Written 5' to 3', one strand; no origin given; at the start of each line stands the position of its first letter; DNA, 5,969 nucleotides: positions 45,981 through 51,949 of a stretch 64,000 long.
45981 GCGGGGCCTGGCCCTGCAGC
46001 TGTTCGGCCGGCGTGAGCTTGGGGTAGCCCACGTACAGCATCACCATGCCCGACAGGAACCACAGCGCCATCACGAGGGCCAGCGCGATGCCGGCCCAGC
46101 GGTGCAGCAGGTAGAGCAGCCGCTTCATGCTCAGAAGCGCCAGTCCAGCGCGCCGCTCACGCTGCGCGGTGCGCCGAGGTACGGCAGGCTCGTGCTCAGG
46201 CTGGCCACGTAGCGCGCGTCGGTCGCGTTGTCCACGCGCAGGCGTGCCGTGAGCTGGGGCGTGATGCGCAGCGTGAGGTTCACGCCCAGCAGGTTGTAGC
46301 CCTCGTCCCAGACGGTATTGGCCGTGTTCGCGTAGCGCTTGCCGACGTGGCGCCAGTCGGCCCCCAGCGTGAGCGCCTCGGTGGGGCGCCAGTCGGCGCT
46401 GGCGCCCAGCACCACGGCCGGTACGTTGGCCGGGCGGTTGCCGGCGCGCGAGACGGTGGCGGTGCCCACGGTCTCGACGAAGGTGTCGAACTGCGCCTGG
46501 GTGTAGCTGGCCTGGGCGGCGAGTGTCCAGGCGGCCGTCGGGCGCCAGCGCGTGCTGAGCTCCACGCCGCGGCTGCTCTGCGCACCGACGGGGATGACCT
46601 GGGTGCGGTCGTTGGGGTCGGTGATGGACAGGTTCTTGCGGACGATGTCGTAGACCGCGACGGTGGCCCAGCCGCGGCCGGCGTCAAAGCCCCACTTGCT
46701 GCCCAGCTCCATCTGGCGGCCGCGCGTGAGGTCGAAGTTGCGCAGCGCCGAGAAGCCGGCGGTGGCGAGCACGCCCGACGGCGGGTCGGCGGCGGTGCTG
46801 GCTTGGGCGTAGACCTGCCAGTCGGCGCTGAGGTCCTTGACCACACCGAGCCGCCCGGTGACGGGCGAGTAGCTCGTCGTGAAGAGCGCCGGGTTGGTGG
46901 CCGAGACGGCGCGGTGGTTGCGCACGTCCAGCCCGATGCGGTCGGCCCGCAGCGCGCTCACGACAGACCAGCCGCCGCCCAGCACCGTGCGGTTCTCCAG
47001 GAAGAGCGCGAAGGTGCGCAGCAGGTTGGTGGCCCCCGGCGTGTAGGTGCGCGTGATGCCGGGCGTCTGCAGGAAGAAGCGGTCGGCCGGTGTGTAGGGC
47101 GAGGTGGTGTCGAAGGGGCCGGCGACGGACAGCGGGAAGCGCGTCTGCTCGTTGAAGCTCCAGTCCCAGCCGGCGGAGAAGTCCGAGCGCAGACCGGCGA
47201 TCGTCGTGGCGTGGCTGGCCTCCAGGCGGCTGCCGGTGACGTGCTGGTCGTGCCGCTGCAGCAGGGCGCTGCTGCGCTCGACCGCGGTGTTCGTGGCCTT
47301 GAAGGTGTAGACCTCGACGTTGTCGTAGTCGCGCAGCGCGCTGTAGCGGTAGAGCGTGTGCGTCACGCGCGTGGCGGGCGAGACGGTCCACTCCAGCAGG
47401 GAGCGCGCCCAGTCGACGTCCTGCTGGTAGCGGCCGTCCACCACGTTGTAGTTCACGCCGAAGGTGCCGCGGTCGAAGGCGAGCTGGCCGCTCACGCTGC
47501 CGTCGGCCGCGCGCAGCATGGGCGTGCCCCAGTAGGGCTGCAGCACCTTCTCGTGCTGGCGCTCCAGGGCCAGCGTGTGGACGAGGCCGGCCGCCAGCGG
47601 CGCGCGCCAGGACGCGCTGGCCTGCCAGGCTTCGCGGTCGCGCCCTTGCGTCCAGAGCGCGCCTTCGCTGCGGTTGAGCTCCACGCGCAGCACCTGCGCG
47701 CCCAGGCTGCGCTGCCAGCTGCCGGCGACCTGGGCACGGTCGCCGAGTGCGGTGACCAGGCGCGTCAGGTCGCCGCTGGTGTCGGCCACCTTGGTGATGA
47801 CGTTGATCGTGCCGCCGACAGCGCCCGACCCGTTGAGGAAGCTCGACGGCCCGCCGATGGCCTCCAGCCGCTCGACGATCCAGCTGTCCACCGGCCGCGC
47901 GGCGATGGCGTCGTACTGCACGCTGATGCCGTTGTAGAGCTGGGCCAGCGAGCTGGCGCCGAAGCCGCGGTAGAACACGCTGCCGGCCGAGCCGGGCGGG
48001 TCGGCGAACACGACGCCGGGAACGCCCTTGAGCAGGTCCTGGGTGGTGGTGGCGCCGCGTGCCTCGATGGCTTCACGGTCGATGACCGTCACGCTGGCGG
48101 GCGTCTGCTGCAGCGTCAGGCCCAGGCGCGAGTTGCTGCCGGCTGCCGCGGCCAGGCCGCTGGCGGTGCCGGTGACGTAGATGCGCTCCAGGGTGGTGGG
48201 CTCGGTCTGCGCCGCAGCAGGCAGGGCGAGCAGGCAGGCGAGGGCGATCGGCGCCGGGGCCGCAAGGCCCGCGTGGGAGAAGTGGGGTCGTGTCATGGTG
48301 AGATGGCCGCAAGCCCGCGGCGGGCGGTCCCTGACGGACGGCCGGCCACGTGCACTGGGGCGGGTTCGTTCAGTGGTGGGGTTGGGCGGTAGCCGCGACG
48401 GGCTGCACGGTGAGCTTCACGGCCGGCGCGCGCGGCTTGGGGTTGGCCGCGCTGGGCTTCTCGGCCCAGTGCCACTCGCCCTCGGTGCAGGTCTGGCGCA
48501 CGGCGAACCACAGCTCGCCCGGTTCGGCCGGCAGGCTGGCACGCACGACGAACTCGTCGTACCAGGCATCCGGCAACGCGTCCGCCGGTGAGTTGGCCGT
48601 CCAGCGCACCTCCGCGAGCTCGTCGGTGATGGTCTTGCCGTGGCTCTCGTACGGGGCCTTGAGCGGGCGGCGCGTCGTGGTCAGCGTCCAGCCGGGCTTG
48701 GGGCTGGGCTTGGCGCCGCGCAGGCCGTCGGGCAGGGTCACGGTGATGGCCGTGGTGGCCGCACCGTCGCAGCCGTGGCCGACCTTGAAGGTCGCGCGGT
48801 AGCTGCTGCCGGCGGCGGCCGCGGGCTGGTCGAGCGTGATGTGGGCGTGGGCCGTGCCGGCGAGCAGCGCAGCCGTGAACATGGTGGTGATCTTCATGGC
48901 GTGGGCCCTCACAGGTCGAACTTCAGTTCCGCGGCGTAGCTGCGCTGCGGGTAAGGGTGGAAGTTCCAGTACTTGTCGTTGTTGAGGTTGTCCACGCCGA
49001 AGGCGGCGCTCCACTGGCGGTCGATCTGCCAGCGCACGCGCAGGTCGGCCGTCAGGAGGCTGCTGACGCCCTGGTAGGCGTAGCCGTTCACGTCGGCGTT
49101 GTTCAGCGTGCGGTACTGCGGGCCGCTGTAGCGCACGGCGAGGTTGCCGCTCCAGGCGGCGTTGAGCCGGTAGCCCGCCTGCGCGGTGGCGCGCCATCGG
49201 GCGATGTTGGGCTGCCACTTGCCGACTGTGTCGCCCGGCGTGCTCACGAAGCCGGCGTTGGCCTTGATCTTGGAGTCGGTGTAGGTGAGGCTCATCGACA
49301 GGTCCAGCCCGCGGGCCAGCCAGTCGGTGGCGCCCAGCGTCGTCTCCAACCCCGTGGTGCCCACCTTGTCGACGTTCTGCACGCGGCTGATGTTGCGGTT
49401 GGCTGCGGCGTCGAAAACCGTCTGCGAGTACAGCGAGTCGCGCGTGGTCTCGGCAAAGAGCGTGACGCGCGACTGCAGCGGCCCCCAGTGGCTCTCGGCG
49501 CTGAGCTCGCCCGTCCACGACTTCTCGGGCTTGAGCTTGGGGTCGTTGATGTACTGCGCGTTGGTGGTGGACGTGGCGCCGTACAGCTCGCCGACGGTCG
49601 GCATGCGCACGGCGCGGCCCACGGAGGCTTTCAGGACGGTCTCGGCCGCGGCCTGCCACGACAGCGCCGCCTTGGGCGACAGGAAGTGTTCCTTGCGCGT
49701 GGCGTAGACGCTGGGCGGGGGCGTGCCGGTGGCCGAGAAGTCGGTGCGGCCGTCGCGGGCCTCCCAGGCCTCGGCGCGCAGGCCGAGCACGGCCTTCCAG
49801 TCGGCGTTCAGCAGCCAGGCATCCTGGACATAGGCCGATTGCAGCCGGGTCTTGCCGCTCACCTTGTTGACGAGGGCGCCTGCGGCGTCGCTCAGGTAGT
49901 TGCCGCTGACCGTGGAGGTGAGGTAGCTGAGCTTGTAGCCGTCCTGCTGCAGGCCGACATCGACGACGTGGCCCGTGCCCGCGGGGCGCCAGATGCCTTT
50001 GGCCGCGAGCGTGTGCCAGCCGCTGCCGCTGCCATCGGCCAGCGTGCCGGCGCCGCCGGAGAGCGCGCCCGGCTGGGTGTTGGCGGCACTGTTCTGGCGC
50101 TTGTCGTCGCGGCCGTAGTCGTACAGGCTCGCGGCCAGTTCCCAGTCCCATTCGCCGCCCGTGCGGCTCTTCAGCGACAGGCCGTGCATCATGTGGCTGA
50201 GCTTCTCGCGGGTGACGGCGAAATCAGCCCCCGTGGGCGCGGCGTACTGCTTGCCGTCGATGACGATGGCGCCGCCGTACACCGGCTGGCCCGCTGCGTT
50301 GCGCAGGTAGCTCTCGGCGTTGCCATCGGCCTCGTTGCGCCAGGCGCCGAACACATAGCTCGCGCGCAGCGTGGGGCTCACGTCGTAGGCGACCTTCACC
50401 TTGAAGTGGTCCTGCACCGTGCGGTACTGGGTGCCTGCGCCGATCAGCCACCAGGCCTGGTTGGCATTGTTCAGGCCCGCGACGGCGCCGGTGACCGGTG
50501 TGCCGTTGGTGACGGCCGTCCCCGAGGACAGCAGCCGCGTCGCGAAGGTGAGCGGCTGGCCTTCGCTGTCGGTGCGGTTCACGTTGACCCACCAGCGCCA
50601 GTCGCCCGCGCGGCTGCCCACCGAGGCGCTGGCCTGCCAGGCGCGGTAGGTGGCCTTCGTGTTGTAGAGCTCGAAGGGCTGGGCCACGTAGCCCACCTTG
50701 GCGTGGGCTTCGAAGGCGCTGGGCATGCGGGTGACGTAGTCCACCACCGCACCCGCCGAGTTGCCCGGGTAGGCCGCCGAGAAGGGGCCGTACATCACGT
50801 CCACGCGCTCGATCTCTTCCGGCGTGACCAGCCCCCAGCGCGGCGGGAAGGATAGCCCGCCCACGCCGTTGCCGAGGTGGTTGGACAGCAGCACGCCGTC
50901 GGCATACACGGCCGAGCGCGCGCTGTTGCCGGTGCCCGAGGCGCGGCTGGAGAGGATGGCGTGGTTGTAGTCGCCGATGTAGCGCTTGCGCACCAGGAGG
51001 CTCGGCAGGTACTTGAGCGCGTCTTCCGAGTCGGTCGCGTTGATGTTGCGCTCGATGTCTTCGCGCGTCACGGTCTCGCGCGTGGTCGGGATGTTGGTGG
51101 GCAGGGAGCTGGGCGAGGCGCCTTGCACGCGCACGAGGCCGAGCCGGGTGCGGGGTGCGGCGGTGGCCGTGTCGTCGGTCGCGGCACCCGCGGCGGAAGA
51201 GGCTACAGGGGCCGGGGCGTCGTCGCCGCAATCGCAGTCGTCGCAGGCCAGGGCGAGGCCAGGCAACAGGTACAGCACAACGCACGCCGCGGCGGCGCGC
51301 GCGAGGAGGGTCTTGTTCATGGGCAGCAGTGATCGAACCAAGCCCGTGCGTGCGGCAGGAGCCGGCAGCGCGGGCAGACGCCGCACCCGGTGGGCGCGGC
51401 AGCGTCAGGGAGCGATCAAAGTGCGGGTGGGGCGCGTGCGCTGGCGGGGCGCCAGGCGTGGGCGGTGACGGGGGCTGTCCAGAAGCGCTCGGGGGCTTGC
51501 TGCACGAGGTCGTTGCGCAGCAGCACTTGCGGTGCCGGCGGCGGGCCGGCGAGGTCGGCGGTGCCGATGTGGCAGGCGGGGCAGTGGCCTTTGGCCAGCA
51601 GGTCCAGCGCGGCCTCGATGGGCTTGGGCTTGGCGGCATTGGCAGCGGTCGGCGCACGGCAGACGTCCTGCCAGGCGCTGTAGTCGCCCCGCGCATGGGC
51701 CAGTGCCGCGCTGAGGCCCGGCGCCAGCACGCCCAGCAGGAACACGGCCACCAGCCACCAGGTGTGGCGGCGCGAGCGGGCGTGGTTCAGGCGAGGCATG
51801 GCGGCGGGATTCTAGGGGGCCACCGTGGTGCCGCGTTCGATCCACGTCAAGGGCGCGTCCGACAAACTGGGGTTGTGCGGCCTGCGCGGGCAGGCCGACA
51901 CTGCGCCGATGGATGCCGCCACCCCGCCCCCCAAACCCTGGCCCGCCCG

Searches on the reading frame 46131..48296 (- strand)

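Call 9: search_protein_families(library=pfam, proteins=[window:46131-48296:-], max_evalue=0.001)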
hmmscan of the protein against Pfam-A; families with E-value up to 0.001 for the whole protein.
window:46131-48296:- (721 aa): 2 families
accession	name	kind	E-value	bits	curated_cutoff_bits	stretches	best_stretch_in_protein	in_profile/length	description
PF00593.30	TonB_dep_Rec_b-barrel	-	3.3e-39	136.4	27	1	269-690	44-435/436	TonB dependent receptor-like, beta-barrel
PF07715.20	Plug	-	1.8e-23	83.5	23.9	1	62-163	2-107/107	TonB-dependent Receptor Plug Domain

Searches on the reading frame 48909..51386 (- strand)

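Call 9: search_protein_families(library=pfam, proteins=[window:48909-51386:-], max_evalue=0.001)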
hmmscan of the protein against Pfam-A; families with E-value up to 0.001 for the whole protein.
window:48909-51386:- (825 aa): 3 families
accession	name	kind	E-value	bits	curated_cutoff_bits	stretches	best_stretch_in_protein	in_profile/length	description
PF00593.30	TonB_dep_Rec_b-barrel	-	5.4e-43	148.9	27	1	387-801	49-436/436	TonB dependent receptor-like, beta-barrel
PF14905.12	OMP_b-brl_3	-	1.5e-14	54.3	27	1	494-809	95-381/408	Outer membrane protein beta-barrel family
PF07715.20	Plug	-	4.7e-12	46.8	23.9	1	98-214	4-107/107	TonB-dependent Receptor Plug Domain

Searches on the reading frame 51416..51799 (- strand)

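Call 34: search_protein_families(library=pfam, proteins=[window:51416-51799:-], max_evalue=0.001)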
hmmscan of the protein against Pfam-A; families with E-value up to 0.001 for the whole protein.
window:51416-51799:- (127 aa): 1 family
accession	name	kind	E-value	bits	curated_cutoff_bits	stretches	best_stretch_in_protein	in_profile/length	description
PF11162.13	DUF2946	-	1.6e-08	35.8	23.7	1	16-125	4-117/117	Protein of unknown function (DUF2946)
